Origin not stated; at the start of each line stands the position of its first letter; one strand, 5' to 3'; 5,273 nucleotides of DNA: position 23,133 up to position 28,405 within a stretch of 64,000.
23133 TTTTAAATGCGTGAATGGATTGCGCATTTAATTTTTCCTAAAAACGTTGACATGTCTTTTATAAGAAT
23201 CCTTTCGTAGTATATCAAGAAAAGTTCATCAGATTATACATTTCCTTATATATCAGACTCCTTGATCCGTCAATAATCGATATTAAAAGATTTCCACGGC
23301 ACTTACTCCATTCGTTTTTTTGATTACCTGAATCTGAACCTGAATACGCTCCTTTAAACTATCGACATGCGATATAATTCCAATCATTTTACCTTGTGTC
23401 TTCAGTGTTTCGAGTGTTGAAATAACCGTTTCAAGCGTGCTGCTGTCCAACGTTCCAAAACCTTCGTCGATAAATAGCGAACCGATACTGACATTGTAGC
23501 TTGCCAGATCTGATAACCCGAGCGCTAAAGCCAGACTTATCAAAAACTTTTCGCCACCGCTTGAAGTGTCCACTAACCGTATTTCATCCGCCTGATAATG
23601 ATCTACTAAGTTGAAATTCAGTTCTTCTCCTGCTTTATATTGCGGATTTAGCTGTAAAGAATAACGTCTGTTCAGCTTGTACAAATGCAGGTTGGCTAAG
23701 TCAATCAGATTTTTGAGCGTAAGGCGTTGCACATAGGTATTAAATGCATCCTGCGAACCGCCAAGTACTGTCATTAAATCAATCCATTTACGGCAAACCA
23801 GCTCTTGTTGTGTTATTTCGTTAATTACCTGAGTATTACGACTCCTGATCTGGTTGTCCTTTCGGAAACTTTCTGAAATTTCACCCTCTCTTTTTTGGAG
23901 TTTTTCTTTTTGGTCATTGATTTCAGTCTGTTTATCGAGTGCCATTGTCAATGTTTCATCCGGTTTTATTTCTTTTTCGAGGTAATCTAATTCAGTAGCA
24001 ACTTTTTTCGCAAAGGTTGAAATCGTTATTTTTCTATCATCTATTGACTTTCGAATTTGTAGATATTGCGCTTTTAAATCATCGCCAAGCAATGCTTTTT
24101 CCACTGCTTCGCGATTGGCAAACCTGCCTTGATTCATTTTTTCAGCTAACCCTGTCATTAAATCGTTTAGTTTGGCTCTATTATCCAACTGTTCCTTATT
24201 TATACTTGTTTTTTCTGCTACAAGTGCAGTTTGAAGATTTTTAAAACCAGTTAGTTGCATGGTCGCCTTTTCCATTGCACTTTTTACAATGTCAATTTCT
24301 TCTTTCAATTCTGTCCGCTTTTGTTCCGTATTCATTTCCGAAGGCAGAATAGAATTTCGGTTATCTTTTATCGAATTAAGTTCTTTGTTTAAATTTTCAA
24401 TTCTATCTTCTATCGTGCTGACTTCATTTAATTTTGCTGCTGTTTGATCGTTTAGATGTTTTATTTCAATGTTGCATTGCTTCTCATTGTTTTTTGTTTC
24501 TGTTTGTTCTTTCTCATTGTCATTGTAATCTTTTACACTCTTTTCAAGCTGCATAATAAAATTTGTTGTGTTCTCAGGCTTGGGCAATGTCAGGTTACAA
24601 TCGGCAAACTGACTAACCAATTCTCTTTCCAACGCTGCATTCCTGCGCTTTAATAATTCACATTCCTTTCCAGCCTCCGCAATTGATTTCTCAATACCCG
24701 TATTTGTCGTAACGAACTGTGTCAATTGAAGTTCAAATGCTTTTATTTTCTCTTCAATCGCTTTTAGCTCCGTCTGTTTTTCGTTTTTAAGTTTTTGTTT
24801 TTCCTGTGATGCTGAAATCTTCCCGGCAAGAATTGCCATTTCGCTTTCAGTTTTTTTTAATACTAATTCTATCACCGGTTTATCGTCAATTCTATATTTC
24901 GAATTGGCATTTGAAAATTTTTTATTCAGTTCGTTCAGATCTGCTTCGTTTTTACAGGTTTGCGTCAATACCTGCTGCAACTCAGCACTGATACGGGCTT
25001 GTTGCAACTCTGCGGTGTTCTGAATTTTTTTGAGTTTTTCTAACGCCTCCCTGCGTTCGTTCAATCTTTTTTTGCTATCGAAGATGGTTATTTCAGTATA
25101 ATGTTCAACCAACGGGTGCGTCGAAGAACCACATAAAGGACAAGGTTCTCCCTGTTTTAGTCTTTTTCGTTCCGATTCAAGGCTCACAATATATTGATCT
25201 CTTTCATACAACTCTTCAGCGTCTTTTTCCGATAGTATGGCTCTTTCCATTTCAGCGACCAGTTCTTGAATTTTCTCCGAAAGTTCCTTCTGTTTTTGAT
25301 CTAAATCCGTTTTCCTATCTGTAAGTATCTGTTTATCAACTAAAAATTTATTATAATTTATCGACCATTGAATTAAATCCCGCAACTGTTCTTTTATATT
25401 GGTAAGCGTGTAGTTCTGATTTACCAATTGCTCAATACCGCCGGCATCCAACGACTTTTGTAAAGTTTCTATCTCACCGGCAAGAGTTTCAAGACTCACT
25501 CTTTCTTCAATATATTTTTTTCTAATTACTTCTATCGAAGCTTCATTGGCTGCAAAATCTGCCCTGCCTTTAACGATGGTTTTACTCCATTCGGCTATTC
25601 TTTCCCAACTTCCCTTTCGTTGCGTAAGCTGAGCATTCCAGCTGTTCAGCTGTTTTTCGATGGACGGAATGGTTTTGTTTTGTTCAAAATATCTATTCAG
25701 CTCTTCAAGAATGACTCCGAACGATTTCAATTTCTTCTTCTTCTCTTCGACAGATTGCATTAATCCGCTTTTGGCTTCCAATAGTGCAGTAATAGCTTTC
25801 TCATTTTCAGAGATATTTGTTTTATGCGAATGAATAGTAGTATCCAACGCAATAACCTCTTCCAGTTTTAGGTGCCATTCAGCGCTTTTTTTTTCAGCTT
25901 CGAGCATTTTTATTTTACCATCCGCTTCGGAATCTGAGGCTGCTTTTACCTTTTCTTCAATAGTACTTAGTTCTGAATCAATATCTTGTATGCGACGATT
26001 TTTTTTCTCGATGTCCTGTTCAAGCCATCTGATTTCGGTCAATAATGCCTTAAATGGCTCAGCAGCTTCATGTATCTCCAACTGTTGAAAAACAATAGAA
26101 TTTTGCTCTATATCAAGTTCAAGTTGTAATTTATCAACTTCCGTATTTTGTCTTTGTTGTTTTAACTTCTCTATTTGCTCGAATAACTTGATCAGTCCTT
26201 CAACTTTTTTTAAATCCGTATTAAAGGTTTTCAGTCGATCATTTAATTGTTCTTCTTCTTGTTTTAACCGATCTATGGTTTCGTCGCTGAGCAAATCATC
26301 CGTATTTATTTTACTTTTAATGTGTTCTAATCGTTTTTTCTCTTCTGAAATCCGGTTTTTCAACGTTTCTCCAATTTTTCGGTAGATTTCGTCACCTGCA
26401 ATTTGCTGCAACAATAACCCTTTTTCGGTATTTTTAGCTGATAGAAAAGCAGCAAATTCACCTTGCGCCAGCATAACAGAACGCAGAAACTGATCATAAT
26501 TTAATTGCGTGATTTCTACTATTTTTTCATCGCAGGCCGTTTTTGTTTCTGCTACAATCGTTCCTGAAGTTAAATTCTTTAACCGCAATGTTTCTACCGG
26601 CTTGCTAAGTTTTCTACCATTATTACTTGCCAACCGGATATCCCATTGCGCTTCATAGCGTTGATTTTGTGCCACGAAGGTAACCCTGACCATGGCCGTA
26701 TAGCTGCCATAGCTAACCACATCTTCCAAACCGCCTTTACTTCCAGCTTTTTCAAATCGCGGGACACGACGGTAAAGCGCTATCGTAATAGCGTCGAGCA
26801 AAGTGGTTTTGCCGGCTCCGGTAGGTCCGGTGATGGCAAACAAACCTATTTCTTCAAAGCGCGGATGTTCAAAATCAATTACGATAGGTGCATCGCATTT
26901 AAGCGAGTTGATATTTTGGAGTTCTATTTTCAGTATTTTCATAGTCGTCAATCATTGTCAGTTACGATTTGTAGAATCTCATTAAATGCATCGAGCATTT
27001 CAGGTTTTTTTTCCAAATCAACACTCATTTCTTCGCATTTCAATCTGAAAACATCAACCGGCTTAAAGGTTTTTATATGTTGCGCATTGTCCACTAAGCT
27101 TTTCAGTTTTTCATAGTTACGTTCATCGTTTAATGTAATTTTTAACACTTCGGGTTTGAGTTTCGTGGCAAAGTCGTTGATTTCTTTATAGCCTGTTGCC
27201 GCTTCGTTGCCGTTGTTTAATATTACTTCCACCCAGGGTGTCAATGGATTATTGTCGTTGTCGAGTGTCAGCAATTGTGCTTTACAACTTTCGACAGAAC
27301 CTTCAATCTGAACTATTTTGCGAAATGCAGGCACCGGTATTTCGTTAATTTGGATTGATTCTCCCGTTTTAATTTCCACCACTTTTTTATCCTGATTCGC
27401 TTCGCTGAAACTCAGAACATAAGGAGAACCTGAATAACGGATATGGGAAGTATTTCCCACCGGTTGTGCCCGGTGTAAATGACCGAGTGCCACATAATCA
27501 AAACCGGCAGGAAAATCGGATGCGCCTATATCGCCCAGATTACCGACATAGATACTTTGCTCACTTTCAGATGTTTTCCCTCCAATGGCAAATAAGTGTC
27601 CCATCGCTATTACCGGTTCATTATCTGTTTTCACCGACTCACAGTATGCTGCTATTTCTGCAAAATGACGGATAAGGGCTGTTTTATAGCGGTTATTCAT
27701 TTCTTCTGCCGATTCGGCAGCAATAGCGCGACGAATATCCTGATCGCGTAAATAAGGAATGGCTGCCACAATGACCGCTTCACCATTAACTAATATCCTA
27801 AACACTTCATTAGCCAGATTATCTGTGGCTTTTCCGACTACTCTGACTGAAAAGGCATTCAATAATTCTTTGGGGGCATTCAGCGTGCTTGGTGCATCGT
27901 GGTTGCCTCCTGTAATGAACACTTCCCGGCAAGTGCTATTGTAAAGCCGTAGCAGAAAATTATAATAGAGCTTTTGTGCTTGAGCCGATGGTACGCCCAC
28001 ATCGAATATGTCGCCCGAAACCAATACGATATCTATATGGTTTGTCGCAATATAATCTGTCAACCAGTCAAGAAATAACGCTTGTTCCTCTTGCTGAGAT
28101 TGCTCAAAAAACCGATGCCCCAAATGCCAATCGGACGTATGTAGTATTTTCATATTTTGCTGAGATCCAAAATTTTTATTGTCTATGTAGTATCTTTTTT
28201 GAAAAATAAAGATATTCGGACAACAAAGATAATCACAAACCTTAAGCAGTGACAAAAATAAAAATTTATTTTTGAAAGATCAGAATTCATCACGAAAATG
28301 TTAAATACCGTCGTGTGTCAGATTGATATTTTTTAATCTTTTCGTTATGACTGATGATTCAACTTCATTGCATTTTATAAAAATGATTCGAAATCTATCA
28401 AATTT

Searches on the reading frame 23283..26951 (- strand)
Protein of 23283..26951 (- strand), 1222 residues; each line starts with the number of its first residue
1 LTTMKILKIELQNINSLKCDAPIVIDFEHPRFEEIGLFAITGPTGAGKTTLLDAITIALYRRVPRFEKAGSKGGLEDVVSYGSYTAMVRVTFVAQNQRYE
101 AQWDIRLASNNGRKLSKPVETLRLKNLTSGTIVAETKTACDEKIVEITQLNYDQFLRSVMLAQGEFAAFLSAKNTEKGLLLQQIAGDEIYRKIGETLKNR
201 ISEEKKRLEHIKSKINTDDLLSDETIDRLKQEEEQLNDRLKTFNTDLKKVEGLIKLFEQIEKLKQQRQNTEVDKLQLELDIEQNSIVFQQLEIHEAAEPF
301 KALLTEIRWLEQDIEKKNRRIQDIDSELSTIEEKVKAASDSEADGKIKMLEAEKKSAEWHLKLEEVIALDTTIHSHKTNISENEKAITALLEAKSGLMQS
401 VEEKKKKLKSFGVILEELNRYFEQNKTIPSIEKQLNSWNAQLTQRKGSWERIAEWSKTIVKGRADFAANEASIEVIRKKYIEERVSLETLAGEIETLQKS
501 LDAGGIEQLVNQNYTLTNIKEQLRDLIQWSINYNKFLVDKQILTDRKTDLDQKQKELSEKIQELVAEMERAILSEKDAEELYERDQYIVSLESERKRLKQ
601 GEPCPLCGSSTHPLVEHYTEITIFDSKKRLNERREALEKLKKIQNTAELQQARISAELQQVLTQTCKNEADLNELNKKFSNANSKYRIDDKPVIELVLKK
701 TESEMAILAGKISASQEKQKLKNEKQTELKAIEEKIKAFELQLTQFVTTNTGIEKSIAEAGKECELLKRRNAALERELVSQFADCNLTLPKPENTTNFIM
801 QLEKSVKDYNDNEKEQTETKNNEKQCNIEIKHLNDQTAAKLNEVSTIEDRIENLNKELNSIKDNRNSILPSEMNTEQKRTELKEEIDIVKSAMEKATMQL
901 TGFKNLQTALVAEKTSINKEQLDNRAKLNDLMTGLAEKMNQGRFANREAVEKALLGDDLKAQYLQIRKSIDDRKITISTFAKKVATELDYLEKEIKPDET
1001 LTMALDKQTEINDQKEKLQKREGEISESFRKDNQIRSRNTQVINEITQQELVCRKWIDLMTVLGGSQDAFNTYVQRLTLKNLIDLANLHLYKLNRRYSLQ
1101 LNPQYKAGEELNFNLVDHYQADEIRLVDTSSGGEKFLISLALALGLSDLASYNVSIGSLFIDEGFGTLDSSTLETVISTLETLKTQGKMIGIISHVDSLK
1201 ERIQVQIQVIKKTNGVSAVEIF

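Call 45: search_protein_families(library=pfam, proteins=[window:23283-26951:-], max_evalue=0.001)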
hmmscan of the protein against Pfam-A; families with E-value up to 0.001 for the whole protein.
window:23283-26951:- (1222 aa): 3 families
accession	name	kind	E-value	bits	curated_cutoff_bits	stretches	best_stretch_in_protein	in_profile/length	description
PF13558.12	SbcC_Walker_B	-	6.9e-09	36.3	27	1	1124-1181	27-89/90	SbcC/RAD50-like, Walker B motif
PF13555.12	AAA_29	-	2e-06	27.9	27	1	31-69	18-57/61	P-loop containing region of AAA domain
PF02463.25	SMC_N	-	0.00034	20.5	40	0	8-98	4-89/220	RecF/RecN/SMC N terminal domain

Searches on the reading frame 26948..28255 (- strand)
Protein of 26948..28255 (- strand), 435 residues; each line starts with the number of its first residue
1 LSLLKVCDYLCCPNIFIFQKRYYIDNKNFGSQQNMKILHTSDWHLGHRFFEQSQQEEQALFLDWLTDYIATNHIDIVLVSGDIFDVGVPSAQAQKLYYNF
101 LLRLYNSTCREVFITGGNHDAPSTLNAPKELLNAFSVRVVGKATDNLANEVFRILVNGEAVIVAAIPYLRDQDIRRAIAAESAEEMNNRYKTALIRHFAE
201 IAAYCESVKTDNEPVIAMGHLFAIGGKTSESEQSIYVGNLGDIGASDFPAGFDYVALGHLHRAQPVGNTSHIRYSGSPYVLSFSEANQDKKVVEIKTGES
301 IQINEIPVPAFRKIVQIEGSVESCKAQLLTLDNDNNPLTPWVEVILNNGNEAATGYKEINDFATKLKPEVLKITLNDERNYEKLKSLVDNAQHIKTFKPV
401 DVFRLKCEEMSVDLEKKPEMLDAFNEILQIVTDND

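Call 77: search_protein_families(library=pfam, proteins=[window:26948-28255:-], max_evalue=0.00001)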
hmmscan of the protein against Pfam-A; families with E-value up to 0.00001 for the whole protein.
window:26948-28255:- (435 aa): 1 family
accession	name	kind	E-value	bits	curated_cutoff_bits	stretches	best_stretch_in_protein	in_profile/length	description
PF00149.33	Metallophos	-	1.2e-13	52.4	21.5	1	35-262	1-190/191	Calcineurin-like phosphoesterase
